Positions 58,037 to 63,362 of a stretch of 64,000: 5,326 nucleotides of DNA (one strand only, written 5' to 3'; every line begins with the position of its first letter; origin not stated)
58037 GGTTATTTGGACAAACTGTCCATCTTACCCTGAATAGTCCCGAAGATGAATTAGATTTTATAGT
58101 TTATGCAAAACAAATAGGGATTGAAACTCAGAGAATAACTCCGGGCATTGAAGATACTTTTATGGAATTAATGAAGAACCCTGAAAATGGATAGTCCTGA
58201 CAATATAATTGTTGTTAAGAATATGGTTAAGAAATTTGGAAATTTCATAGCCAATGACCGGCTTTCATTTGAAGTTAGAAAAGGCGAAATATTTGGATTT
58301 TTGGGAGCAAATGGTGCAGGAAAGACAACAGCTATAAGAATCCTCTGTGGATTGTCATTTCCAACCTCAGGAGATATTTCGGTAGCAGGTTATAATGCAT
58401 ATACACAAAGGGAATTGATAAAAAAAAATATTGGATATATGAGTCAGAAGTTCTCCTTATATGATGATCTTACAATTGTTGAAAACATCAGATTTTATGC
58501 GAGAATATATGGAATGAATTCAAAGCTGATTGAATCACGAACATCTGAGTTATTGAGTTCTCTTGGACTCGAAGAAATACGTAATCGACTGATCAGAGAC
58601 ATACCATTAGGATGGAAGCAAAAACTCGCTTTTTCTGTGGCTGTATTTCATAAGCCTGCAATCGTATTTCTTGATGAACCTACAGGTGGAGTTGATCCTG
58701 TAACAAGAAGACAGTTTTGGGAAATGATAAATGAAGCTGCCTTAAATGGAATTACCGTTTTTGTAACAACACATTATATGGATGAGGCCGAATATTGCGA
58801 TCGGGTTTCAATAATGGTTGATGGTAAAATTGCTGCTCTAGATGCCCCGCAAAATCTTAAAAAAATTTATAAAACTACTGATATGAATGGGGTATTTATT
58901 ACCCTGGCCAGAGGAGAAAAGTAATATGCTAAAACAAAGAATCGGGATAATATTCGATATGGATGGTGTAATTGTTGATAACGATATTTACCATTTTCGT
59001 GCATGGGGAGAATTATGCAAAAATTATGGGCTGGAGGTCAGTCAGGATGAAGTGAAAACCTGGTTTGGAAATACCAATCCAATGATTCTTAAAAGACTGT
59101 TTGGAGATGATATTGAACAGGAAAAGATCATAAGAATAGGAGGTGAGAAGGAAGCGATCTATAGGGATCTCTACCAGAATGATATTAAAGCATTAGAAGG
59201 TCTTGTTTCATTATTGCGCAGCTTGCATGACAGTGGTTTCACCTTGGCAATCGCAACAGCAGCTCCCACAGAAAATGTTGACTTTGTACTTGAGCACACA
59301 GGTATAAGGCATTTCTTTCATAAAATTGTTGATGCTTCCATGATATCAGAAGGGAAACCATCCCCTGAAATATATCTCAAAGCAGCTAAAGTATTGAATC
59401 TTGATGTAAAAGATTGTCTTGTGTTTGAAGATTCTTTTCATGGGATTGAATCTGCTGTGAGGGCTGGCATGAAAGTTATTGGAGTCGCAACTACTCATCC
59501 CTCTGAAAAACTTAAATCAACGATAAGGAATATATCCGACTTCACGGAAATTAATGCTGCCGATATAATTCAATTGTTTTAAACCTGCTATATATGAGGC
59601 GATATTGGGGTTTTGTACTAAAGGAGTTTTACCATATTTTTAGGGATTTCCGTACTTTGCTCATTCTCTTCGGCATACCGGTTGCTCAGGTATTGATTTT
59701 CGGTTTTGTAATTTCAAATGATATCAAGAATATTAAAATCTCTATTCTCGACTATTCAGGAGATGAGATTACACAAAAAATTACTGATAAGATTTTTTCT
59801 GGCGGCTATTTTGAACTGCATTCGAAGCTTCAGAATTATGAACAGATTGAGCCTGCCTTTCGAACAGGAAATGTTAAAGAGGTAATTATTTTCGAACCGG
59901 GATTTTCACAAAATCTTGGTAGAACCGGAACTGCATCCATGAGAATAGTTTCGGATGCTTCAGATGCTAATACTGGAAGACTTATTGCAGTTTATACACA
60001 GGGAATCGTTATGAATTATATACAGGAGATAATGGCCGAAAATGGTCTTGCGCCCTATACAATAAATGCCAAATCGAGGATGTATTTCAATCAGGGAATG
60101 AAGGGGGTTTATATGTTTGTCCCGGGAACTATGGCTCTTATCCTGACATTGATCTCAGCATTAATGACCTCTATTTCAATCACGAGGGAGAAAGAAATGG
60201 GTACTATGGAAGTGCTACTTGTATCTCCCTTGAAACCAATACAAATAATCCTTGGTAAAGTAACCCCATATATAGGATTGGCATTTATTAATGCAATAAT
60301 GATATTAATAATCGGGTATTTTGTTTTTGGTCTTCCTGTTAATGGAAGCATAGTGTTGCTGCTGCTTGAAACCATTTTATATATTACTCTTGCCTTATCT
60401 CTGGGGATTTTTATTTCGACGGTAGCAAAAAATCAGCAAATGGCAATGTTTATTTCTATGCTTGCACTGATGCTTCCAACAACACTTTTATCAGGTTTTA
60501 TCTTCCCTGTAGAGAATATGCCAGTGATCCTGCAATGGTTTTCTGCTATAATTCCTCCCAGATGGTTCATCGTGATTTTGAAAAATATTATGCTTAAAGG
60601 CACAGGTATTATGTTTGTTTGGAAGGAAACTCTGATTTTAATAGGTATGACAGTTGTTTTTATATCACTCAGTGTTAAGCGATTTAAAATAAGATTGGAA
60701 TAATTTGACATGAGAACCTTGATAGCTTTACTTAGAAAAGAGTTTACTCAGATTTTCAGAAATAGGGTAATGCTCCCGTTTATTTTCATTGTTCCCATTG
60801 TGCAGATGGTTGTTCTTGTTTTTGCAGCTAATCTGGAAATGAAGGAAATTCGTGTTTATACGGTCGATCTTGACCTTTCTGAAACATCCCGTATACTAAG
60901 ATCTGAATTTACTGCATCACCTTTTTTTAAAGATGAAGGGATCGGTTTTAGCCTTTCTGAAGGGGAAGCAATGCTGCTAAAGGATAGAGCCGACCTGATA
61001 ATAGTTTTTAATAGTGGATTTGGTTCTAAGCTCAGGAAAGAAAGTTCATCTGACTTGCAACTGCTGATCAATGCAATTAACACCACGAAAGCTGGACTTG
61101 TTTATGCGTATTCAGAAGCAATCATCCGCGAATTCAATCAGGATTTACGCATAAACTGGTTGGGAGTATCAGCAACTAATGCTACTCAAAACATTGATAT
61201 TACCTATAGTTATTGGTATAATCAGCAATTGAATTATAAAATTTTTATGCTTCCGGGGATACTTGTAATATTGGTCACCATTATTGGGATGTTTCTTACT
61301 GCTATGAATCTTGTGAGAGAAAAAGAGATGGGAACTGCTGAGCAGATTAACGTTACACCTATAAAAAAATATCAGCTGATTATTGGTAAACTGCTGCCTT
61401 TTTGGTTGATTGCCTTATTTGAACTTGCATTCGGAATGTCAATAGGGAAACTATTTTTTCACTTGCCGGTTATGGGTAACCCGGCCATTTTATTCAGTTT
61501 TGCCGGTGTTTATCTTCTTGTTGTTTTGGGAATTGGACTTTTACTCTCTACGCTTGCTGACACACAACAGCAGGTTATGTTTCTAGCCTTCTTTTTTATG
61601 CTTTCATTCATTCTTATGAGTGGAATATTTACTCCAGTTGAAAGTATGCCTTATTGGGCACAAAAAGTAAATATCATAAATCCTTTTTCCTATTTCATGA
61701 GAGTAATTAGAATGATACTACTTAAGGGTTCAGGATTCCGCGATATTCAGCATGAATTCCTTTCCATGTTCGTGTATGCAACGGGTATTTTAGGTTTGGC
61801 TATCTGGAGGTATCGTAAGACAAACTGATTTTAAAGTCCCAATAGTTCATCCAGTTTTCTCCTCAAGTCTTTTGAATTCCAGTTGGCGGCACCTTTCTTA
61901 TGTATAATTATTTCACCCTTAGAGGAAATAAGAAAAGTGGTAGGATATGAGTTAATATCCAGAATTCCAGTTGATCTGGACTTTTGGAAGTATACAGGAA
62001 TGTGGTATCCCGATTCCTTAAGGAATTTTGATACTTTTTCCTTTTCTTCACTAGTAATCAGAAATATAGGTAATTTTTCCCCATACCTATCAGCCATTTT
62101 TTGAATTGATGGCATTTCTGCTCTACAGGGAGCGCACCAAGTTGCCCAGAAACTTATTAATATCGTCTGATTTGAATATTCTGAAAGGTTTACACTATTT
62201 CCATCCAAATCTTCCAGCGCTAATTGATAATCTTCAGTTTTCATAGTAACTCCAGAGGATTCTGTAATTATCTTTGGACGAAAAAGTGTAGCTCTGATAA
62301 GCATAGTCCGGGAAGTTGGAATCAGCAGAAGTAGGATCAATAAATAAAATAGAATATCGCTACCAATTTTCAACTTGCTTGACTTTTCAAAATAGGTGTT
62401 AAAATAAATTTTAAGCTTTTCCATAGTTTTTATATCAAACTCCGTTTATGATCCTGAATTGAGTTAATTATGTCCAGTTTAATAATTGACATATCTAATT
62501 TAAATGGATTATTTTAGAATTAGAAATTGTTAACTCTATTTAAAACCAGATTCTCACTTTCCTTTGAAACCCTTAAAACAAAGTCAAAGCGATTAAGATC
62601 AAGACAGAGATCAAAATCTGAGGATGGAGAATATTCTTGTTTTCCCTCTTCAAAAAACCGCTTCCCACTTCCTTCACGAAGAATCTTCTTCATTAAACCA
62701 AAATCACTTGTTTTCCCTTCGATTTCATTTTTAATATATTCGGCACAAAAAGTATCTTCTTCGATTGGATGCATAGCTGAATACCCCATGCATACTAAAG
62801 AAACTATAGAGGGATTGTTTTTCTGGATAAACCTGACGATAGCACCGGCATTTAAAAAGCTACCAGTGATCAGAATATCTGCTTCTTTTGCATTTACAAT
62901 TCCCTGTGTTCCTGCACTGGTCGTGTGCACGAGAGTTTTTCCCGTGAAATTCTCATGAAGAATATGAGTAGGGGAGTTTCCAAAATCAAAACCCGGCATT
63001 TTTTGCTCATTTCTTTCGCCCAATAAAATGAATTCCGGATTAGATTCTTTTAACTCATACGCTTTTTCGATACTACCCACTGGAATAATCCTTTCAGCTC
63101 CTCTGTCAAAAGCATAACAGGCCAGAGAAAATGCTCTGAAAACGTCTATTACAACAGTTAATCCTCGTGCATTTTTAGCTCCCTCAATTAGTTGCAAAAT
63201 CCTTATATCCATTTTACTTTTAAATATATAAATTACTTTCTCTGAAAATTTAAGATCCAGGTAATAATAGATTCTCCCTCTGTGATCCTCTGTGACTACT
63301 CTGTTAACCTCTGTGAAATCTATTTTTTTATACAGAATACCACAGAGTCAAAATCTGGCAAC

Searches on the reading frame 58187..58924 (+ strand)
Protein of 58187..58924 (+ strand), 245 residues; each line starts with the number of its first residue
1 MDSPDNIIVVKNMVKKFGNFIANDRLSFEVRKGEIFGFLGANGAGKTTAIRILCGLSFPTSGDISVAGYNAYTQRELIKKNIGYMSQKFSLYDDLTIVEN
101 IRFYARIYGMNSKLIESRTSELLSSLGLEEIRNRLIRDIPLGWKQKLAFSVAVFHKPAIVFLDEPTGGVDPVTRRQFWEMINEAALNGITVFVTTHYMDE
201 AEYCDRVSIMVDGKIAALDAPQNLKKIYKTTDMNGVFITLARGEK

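Call 45: search_protein_families(library=pfam, proteins=[window:58187-58924:+], max_evalue=0.0001)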
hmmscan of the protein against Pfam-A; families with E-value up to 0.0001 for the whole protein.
window:58187-58924:+ (245 aa): 3 families
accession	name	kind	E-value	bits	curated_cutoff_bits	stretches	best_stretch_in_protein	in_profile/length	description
PF00005.33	ABC_tran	-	3.3e-27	96.2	25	1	25-166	3-136/137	ABC transporter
PF13304.12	AAA_21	-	5.5e-12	46.8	27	1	123-196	222-298/304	AAA domain, putative AbiEii toxin, Type IV TA system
PF13476.12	AAA_23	-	7.4e-05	23.9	27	1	15-134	5-123/201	AAA domain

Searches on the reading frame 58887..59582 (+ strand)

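Call 45: search_protein_families(library=pfam, proteins=[window:58887-59582:+], max_evalue=0.0001)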
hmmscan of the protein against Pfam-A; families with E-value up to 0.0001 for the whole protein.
window:58887-59582:+ (231 aa): 3 families
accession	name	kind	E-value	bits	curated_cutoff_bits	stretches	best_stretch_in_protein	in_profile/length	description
PF13419.12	HAD_2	-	4.9e-36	124.9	23.8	1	21-200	1-178/178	Haloacid dehalogenase-like hydrolase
PF00702.32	Hydrolase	-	1.2e-26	94.7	26.4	1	21-194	4-191/191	haloacid dehalogenase-like hydrolase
PF13242.12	Hydrolase_like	-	9.4e-06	25.9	22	1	156-202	3-50/75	HAD-hyrolase-like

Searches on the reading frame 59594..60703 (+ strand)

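Call 45: search_protein_families(library=pfam, proteins=[window:59594-60703:+], max_evalue=0.0001)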
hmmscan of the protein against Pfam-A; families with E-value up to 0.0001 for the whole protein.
window:59594-60703:+ (369 aa): 4 families
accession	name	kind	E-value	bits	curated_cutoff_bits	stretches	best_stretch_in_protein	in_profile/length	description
PF12698.13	ABC2_membrane_3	-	6.2e-45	154.2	31.6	1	20-361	2-346/347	ABC-2 family transporter protein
PF01061.29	ABC2_membrane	-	3e-30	105.8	26.9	1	164-333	39-210/211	ABC-2 type transporter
PF12679.13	ABC2_membrane_2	-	6.3e-16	58.9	27.2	1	9-365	5-279/283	ABC-2 family transporter protein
PF12730.13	ABC2_membrane_4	-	2.2e-05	25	27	1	163-291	39-175/179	ABC-2 family transporter protein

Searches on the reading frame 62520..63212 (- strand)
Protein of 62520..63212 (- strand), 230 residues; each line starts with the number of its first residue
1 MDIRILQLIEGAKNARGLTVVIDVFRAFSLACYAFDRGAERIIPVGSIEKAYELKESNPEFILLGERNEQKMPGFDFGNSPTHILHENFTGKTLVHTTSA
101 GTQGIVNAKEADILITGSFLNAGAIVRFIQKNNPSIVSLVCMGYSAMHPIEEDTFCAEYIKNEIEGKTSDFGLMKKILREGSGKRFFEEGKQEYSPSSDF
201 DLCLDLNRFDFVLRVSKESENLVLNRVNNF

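Call 64: find_encoding_contigs(protein=window:62520-63212:-, flank=10000, max_places=1)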
Protein window:62520-63212:- (230 aa): 2 contigs read that carry it; 1 place shown.
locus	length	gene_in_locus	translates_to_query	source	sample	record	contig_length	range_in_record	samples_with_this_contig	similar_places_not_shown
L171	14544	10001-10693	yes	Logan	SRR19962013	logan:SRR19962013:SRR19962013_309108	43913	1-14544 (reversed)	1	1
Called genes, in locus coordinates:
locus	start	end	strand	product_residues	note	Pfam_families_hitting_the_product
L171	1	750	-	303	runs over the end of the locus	PF00149:Metallophos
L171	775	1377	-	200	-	PF01502:PRA-CH, PF01503:PRA-PH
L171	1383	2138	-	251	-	PF00977:His_biosynth, PF02581:TMP-TENI (faint)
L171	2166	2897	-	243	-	PF00977:His_biosynth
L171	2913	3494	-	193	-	PF00117:GATase, PF01174:SNO (weak)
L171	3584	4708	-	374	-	PF08645:PNK3P (weak), PF13242:Hydrolase_like (weak), PF00475:IGPD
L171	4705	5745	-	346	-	PF00155:Aminotran_1_2, PF04864:Alliinase_C (weak)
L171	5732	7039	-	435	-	PF00815:Histidinol_dh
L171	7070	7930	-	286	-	PF01634:HisG, PF08029:HisG_C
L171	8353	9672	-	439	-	PF03631:Virul_fac_BrkB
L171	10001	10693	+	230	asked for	PF04029:2-ph_phosp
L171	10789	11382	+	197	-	PF08534:Redoxin, PF00578:AhpC-TSA, PF00085:Thioredoxin, PF13905:Thioredoxin_8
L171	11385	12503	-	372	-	PF12679:ABC2_membrane_2, PF12698:ABC2_membrane_3, PF01061:ABC2_membrane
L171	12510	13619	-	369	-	PF12679:ABC2_membrane_2, PF12698:ABC2_membrane_3, PF01061:ABC2_membrane, PF12730:ABC2_membrane_4 (weak)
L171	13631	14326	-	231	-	PF00702:Hydrolase, PF13419:HAD_2, PF13242:Hydrolase_like (weak)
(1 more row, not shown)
